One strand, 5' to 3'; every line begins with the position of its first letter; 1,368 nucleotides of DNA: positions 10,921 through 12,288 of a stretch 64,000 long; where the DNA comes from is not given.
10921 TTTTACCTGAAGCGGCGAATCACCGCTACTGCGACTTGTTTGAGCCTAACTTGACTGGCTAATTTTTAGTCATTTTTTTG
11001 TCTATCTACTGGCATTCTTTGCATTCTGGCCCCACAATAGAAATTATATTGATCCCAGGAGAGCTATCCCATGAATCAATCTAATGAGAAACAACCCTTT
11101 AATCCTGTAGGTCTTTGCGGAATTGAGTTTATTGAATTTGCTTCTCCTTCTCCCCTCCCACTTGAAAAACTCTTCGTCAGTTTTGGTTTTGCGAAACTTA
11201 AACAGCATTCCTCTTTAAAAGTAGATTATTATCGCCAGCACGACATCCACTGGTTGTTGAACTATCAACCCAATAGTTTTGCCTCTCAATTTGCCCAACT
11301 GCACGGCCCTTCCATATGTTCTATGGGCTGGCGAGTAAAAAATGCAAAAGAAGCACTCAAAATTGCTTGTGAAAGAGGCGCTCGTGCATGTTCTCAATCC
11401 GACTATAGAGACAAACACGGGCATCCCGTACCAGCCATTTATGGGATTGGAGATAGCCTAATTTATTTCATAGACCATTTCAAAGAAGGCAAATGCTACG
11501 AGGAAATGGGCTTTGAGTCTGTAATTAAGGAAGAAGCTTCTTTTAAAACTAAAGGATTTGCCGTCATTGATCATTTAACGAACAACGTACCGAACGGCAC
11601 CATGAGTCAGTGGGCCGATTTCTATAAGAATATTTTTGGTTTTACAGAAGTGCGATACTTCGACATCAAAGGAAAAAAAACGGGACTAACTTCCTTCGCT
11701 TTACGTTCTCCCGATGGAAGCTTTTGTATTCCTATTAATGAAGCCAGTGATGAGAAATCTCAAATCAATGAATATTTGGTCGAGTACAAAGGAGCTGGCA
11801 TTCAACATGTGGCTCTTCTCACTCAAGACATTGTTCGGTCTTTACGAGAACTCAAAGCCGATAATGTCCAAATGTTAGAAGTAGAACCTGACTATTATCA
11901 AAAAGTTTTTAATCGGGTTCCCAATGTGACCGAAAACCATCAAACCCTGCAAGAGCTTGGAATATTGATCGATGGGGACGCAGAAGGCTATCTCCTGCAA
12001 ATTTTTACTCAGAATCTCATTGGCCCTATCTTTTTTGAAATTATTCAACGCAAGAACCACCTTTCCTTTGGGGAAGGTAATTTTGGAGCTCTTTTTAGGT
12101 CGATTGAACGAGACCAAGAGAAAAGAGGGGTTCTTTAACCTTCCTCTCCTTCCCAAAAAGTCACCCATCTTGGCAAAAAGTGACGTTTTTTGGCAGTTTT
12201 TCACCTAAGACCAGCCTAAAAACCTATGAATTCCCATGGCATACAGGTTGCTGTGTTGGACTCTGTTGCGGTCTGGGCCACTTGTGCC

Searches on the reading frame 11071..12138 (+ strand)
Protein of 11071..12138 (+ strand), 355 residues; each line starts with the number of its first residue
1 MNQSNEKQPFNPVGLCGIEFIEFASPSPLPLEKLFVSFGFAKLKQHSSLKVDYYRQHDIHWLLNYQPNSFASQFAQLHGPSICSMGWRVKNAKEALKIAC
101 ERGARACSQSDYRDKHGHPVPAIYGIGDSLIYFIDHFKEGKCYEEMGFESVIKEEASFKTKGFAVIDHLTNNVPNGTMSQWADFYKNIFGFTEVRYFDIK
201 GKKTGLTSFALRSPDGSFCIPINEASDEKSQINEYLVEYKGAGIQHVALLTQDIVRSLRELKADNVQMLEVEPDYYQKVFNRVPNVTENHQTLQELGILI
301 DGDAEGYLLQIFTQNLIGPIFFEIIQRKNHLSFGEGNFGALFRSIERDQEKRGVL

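Call 56: find_encoding_contigs(protein=window:11071-12138:+, flank=10000, max_places=1)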
Protein window:11071-12138:+ (355 aa): 16 contigs read that carry it; 1 place shown.
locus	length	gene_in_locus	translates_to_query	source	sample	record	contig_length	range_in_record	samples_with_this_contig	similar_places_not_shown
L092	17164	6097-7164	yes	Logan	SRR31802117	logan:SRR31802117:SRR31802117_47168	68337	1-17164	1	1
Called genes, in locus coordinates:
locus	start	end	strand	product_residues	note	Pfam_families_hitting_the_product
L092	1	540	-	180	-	?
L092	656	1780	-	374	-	PF01699:Na_Ca_ex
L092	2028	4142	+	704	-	PF13491:FtsK_4TM, PF01935:DUF87 (faint), PF17854:FtsK_alpha, PF01580:FtsK_SpoIIIE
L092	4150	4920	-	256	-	PF08551:DUF1751, PF01694:Rhomboid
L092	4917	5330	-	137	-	PF13669:Glyoxalase_4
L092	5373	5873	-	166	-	-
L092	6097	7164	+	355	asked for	PF14696:Glyoxalase_5, PF00903:Glyoxalase, PF13669:Glyoxalase_4 (weak)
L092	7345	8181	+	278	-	-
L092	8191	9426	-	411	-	PF08245:Mur_ligase_M, PF02875:Mur_ligase_C, PF27239:FOL3_C (weak)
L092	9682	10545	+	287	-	PF14394:DUF4423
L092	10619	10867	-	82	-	-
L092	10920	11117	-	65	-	-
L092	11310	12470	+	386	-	PF00266:Aminotran_5, PF01053:Cys_Met_Meta_PP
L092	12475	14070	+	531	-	PF00389:2-Hacid_dh, PF02826:2-Hacid_dh_C, PF19304:PGDH_inter, PF01842:ACT (weak)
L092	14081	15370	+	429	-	PF00709:Adenylsucc_synt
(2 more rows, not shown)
